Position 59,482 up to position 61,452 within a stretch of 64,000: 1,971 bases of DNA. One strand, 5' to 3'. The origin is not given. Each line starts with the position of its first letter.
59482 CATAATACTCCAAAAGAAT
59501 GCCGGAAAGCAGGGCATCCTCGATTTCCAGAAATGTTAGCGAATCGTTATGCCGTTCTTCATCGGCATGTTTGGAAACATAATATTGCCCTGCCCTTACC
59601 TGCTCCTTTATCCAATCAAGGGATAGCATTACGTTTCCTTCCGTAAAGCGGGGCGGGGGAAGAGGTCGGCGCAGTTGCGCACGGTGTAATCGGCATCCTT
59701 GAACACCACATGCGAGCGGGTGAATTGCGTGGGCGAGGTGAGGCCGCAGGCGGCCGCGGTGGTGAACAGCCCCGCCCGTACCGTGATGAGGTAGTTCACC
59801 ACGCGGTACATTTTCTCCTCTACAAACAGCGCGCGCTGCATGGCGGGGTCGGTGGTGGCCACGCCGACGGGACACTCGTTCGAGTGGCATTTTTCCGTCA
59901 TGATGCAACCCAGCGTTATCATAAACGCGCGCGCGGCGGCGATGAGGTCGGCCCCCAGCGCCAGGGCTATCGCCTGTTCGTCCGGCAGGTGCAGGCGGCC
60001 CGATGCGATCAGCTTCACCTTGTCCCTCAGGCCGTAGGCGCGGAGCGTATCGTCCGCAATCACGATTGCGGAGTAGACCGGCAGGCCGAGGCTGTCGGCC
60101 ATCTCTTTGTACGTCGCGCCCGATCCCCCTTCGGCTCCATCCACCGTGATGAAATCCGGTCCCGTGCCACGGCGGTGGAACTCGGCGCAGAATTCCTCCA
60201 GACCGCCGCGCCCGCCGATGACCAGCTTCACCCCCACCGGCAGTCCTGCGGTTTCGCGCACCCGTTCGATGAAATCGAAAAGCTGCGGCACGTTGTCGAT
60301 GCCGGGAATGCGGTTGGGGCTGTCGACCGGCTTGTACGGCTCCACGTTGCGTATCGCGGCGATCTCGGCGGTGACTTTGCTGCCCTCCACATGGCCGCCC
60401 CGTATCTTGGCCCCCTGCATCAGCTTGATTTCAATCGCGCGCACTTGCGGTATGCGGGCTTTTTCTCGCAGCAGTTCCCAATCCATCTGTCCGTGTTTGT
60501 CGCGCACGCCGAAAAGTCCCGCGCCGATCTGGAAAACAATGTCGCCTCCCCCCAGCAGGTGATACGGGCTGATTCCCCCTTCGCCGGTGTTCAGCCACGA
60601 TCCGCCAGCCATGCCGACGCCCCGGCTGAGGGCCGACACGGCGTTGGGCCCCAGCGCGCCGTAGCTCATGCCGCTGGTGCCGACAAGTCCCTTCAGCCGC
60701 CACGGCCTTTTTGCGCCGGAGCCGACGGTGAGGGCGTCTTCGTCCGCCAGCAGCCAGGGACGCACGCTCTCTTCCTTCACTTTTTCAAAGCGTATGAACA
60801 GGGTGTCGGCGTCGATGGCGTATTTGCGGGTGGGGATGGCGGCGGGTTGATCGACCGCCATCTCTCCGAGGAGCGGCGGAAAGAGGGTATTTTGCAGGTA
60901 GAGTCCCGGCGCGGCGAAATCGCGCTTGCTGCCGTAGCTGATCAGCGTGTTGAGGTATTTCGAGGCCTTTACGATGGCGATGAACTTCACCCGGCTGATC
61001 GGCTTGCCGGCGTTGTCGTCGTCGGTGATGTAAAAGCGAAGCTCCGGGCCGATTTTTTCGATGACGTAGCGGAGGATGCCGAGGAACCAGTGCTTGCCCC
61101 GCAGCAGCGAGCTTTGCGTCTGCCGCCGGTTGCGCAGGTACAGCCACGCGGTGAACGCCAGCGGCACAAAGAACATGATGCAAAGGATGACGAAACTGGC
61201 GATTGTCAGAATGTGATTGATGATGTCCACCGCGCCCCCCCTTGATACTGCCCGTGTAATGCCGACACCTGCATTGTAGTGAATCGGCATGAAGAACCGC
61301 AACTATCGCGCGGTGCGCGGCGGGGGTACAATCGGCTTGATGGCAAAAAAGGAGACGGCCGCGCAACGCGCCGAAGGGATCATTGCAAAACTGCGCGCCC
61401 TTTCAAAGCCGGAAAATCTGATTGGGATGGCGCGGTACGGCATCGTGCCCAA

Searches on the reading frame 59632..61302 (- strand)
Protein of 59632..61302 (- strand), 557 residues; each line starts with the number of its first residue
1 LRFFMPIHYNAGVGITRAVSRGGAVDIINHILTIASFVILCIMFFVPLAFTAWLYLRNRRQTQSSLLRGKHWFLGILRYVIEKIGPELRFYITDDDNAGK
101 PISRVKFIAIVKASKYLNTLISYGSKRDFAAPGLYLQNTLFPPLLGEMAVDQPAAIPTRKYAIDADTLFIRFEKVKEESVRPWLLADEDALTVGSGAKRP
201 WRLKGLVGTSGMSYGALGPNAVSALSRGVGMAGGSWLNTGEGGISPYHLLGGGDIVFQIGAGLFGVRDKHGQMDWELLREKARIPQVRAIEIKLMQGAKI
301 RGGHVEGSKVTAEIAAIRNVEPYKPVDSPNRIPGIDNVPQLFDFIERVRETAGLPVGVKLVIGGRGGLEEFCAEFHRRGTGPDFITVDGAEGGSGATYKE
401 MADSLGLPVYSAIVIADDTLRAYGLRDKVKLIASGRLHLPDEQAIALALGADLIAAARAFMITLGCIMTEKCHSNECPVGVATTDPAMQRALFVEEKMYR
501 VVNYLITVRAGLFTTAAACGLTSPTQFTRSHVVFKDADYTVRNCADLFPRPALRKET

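Call 5: search_protein_families(library=pfam, proteins=[window:59632-61302:-], max_evalue=0.1)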
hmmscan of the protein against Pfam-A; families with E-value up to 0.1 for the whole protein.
window:59632-61302:- (557 aa): 1 family
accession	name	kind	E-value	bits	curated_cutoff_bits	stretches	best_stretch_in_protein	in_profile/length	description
PF01645.23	Glu_synthase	-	1.1e-84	285.2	20.4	1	192-521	53-368/369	Conserved region in glutamate synthase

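Call 7: search_protein_families(library=ncbifam, proteins=[window:59632-61302:-], max_evalue=0.1)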
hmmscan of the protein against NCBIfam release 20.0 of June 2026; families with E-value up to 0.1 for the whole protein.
window:59632-61302:- (557 aa): 2 families
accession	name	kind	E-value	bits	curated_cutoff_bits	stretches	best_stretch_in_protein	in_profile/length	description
NF008730.0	PRK11750.1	equivalog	5.8e-27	93.5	1047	1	209-521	863-1159/1490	glutamate synthase large subunit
TIGR02151.1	IPP_isom_2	equivalog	0.01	14.8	281.3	1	425-462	256-293/338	type 2 isopentenyl-diphosphate Delta-isomerase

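Call 79: find_homologous_proteins(query=window:59632-61302:-, max_evalue=1e-50)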
Query window:59632-61302:- (557 aa): 2932 proteins with E <= 1e-50 among 8000 candidates; the best 120 are listed.
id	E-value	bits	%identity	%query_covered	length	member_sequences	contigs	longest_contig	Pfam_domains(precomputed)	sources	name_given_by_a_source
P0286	0.0e+0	1141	89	99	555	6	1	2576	PF01645.24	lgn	-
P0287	0.0e+0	1113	91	95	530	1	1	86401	PF01645.24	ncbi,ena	-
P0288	0.0e+0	1099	90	95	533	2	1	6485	PF01645.24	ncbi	-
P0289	2.9e-272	922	75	94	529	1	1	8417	PF01645.24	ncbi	-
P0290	2.9e-251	853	69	94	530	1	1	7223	PF01645.24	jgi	jgi:glutamate synthase (ferredoxin)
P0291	2.5e-246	837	67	94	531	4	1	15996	PF01645.24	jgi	-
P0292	5.8e-245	832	67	94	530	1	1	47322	PF01645.24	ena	-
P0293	5.7e-244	829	67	94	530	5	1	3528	PF01645.24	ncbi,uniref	ncbi:Ferredoxin-dependent glutamate synthase [hydrothermal vent metagenome]|uniref:Ferredoxin-depend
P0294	5.7e-242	822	65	93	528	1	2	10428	PF01645.24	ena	-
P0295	9.4e-242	821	66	94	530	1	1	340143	PF01645.24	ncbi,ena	-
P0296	3.1e-239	813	68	94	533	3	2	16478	PF01645.24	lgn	-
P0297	1.3e-235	801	66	94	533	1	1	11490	PF01645.24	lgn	-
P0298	6.8e-235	799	65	93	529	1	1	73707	PF01645.24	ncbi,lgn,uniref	ncbi:Ferredoxin-dependent glutamate synthase [hydrothermal vent metagenome]|uniref:Ferredoxin-depend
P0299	1.0e-232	792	63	93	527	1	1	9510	PF01645.24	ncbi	-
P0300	3.0e-232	790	65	94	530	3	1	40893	PF01645.24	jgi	-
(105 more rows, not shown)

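Call 80: find_encoding_contigs(protein=P0287, flank=8000, max_places=2)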
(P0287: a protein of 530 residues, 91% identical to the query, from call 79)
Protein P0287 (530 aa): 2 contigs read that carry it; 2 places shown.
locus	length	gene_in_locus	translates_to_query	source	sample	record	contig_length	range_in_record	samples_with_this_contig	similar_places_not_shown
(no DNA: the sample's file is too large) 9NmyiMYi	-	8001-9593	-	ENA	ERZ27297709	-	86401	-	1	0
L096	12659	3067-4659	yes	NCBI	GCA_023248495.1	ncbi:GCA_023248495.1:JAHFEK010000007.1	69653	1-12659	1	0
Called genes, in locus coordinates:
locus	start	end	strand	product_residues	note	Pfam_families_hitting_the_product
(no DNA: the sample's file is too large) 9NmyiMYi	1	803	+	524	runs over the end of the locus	PF13432:TPR_16 (faint), PF23914:TPR_CcmH_CycH (weak), PF14559:TPR_19 (weak), PF13424:TPR_12 (weak), PF00515:TPR_1 (weak), PF13414:TPR_11 (weak), PF13424:TPR_12 (weak), PF13431:TPR_17 (weak), +12 more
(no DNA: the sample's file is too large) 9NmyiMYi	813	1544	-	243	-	PF01476:LysM, PF01551:Peptidase_M23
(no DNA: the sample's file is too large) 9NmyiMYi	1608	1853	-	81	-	PF02915:Rubrerythrin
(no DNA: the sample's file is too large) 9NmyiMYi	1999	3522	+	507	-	PF00590:TP_methylase, PF02602:HEM4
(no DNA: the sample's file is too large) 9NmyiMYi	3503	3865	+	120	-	PF07238:PilZ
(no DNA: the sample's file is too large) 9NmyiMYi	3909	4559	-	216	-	-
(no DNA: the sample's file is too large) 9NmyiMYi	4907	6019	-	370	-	PF00155:Aminotran_1_2, PF00266:Aminotran_5 (weak)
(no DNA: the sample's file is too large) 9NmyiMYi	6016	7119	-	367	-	PF01817:CM_2, PF00800:PDT, PF01842:ACT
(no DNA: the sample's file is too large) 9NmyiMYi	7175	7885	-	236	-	PF08713:DNA_alkylation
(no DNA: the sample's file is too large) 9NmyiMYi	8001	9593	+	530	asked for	PF01645:Glu_synthase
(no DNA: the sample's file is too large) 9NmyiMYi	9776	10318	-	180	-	PF02527:GidB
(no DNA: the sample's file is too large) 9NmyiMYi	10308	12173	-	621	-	PF01134:GIDA, PF07992:Pyr_redox_2 (faint), PF21680:GIDA_C_1st, PF13932:SAM_GIDA_C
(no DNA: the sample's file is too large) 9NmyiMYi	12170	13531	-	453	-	PF10396:TrmE_N, PF12631:MnmE_helical, PF00350:Dynamin_N (faint), PF01926:MMR_HSR1, PF02421:FeoB_N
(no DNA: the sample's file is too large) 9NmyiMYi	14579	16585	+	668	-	PF10589:NADH_4Fe-4S, PF14691:Fer4_20, PF13738:Pyr_redox_3 (faint), PF00070:Pyr_redox (faint), PF01266:DAO (weak), PF01946:Thi4, PF07992:Pyr_redox_2, PF13450:NAD_binding_8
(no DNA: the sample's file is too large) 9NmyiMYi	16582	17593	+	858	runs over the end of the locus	PF00111:Fer2 (weak), PF13510:Fer2_4, PF10588:NADH-G_4Fe-4S_3, PF12838:Fer4_7 (weak), PF22117:Fer4_Nqo3, PF04879:Molybdop_Fe4S4, PF00384:Molybdopterin, PF01568:Molydop_binding, +3 more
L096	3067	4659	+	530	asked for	PF01645:Glu_synthase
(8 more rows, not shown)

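Call 81: find_encoding_contigs(protein=P0288, flank=8000, max_places=2)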
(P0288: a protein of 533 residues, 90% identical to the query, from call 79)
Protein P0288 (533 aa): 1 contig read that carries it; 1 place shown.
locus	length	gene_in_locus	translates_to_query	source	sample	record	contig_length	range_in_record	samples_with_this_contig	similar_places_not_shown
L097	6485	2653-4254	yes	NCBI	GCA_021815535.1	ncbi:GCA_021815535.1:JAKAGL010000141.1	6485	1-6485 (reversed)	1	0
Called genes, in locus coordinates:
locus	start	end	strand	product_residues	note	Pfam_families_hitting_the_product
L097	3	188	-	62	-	?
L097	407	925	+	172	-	PF00149:Metallophos, PF12850:Metallophos_2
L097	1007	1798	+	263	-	-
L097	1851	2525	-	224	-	PF08713:DNA_alkylation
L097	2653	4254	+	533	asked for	PF01645:Glu_synthase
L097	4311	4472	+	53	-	-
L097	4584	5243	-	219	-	-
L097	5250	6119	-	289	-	PF05448:AXE1 (faint), PF00561:Abhydrolase_1, PF12146:Hydrolase_4, PF12697:Abhydrolase_6 (weak)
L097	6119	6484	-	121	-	?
